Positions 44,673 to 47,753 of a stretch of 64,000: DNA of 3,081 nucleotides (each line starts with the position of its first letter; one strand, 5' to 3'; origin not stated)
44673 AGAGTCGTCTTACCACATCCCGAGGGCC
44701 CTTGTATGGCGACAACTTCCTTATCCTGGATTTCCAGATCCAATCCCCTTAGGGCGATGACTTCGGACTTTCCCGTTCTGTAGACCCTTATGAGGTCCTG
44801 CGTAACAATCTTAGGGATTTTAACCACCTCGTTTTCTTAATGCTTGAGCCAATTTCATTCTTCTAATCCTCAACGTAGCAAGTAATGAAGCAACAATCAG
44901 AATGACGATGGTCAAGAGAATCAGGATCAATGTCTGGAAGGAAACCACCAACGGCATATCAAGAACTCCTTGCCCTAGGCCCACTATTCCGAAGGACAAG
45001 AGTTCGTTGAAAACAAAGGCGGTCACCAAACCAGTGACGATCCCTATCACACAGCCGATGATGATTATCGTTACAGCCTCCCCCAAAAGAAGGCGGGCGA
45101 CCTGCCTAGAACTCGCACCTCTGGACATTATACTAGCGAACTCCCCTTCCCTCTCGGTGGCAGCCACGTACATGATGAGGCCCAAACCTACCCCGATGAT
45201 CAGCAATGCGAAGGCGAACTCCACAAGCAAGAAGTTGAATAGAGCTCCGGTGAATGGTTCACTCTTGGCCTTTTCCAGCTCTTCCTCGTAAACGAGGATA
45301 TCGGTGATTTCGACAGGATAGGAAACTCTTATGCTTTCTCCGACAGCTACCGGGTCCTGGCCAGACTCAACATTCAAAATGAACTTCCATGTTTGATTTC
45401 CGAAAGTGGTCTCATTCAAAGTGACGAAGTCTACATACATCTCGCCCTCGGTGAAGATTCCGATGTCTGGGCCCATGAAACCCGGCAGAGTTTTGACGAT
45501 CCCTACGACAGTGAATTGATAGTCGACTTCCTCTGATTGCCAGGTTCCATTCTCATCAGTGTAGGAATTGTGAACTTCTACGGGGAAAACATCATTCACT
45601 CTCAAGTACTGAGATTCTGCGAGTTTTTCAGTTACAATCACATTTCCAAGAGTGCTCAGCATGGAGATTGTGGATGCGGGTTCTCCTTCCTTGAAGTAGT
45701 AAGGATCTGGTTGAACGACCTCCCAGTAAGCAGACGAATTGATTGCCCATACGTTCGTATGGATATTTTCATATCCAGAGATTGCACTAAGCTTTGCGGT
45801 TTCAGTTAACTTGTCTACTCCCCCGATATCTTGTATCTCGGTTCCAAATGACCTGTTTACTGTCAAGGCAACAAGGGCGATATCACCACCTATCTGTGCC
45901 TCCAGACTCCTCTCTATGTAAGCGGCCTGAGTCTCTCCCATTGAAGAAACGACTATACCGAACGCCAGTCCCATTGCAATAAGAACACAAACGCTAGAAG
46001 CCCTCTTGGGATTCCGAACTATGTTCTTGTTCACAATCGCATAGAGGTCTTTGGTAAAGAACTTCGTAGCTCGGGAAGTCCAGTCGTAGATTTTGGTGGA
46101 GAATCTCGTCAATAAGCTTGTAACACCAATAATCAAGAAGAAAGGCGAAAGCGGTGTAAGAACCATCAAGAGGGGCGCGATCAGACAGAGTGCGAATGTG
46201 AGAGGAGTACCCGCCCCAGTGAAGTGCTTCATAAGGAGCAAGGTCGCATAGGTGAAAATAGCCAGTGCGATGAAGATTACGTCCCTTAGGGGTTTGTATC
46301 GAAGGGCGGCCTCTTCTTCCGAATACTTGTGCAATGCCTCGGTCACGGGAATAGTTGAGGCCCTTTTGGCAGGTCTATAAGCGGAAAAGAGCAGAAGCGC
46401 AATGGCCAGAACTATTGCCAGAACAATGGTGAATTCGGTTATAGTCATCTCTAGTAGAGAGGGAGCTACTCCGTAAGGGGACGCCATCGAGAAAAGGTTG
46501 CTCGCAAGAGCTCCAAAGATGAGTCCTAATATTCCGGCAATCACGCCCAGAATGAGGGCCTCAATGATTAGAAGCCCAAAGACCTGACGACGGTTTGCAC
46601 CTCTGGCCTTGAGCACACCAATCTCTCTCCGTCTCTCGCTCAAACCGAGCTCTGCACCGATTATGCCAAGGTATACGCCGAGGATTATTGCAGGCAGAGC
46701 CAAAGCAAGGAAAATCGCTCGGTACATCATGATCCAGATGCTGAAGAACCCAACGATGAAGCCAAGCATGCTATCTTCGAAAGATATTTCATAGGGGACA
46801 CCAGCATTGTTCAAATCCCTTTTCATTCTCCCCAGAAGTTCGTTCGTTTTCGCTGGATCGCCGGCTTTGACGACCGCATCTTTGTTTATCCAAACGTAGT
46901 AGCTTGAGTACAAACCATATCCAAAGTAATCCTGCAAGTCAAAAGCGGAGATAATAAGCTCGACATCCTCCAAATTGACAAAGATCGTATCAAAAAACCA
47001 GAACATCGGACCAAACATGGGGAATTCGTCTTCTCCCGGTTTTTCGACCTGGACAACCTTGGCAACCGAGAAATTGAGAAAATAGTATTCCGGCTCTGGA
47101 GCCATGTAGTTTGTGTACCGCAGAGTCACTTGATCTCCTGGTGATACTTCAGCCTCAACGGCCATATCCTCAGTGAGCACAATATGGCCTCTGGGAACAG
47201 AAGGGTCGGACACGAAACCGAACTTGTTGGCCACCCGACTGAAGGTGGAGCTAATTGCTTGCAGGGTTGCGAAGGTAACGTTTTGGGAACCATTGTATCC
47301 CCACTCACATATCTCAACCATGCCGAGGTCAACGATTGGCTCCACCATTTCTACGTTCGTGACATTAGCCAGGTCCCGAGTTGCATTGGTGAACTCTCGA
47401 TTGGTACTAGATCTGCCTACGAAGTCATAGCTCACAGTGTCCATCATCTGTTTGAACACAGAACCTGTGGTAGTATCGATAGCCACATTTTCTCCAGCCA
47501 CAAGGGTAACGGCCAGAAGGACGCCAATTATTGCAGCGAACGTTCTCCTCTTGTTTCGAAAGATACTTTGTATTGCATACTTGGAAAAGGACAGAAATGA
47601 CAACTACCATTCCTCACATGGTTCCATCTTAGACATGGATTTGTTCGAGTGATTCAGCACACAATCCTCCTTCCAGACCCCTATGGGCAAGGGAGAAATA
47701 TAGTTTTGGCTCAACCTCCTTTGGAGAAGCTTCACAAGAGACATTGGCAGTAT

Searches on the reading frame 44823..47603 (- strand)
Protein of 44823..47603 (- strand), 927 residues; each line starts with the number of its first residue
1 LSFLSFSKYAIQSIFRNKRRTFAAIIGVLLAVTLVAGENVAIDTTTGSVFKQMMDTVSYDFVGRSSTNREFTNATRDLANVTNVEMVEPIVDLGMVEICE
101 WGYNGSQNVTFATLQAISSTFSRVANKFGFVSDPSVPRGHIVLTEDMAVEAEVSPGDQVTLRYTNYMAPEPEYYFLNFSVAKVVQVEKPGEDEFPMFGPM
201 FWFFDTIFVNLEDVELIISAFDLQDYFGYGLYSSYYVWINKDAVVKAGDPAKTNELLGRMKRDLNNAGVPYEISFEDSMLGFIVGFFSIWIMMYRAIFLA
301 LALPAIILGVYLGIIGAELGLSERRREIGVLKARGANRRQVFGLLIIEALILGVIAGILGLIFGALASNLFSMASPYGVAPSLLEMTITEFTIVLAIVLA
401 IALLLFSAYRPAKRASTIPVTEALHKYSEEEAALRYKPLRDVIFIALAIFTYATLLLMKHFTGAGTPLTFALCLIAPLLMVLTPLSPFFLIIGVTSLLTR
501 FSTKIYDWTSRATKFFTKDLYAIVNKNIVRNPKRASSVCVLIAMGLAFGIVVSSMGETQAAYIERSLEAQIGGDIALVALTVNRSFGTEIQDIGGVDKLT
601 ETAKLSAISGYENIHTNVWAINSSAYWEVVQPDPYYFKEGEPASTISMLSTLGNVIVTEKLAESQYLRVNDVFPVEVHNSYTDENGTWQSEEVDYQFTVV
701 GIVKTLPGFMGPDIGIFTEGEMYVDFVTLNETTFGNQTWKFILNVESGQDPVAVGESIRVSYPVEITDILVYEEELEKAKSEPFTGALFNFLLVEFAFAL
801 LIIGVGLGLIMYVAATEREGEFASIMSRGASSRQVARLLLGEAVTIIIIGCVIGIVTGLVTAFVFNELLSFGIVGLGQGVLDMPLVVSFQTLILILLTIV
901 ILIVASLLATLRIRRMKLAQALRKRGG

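Call 43: search_protein_families(library=pfam, proteins=[window:44823-47603:-], max_evalue=0.0001)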
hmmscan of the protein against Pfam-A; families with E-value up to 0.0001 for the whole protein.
window:44823-47603:- (927 aa): 1 family
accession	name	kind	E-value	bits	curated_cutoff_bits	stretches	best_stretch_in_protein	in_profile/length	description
PF02687.27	FtsX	-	1e-24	87.3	25.5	2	305-419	7-119/120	FtsX-like permease C-terminal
